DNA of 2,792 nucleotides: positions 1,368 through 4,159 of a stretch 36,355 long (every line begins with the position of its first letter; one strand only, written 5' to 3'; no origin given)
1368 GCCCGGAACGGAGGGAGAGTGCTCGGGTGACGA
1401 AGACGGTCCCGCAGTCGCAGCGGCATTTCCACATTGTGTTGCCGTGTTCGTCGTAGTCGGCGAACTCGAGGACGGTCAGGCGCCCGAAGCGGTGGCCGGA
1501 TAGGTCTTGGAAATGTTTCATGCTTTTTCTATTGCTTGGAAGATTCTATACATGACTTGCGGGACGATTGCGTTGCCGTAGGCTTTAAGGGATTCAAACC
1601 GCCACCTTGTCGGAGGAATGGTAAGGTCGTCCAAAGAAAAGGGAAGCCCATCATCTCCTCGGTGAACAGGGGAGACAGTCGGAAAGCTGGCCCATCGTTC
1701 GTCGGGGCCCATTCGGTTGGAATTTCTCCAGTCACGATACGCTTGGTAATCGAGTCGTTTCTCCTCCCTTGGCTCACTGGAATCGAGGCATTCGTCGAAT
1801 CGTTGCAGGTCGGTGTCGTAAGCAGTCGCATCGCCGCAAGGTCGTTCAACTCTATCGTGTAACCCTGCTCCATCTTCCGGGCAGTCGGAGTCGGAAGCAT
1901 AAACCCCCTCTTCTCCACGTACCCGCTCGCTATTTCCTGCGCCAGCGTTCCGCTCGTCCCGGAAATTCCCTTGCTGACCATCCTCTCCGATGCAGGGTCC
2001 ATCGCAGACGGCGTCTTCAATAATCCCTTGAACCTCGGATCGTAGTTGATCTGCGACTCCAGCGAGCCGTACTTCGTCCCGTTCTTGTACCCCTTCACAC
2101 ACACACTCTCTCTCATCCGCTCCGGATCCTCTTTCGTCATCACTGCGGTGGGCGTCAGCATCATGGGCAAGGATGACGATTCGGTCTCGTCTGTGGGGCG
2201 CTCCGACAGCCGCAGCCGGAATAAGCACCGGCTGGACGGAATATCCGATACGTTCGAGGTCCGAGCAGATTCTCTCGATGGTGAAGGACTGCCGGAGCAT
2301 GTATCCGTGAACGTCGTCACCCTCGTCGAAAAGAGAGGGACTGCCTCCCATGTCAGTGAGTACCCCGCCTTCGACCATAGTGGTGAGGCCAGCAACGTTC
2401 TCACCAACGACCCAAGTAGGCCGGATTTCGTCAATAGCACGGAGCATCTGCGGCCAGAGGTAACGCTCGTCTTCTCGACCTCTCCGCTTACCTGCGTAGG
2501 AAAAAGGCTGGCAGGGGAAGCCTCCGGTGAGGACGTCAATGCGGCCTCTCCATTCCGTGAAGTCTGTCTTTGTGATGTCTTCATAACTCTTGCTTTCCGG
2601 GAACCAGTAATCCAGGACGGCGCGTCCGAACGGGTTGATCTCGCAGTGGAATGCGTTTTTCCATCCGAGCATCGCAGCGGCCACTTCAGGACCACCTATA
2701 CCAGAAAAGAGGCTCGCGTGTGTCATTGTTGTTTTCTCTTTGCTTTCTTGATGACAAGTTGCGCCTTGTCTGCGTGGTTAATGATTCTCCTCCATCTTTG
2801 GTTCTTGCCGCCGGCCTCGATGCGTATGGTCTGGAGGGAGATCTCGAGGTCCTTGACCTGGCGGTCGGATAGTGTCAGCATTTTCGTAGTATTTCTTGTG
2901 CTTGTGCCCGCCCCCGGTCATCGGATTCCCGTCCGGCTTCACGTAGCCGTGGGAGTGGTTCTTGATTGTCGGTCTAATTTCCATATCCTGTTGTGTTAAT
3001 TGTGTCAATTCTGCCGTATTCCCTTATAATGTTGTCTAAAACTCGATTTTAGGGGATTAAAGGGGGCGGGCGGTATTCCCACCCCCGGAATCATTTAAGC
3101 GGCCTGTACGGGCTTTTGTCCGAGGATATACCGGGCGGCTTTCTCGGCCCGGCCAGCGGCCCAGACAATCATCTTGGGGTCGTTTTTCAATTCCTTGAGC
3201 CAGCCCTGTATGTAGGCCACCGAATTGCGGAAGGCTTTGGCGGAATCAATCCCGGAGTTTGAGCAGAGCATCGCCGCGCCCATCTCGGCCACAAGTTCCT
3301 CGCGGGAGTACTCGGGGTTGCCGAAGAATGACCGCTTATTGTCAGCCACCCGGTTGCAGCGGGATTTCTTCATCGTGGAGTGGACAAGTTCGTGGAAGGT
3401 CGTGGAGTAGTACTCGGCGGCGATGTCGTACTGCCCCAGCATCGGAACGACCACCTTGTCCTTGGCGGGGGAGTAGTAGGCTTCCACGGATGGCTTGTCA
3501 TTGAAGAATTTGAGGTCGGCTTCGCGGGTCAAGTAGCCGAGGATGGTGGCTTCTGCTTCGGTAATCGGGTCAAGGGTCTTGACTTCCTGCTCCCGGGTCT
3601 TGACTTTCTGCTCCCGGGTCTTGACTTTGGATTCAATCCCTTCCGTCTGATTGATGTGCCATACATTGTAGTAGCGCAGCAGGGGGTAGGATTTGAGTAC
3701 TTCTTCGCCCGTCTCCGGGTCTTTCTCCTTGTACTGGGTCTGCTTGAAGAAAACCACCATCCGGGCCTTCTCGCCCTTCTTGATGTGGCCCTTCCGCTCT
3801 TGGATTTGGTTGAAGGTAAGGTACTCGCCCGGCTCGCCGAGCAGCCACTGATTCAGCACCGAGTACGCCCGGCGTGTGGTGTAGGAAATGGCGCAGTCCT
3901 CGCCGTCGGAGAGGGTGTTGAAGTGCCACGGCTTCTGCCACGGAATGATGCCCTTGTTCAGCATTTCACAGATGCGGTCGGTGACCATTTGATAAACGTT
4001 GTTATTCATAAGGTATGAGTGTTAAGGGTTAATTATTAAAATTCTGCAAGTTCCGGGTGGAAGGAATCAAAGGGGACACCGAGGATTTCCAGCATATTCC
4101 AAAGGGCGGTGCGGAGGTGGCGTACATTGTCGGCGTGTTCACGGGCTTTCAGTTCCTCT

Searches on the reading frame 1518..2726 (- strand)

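Call 47: search_protein_families(library=phrogs, proteins=[window:1518-2726:-], max_evalue=0.00001)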
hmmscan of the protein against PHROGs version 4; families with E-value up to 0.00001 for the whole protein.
window:1518-2726:- (402 aa): 5 families
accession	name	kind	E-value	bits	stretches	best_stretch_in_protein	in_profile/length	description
phrog_363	-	other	9.8e-68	229.7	1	1-401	54-314/327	DNA methyltransferase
phrog_116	-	other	1.7e-49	169.8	1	1-204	208-388/779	DNA methyltransferase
phrog_29583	-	other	3.8e-09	36.8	1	48-189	64-190/468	DNA methyltransferase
phrog_32758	-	other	2.5e-08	34.8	0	151-199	6-53/154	DNA methyltransferase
phrog_5999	-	other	8.1e-08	33.3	1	6-84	8-90/109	DNA methyltransferase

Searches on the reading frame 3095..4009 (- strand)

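Call 47: search_protein_families(library=phrogs, proteins=[window:3095-4009:-], max_evalue=0.00001)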
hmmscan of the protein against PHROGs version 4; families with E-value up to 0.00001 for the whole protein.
window:3095-4009:- (304 aa): 2 families
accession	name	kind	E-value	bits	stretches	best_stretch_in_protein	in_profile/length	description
phrog_7245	-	moron, auxiliary metabolic gene and host takeover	2.3e-62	212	1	2-301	7-307/324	anti-restriction protein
phrog_23459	-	unknown function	7.7e-06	25.4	0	175-300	149-268/649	-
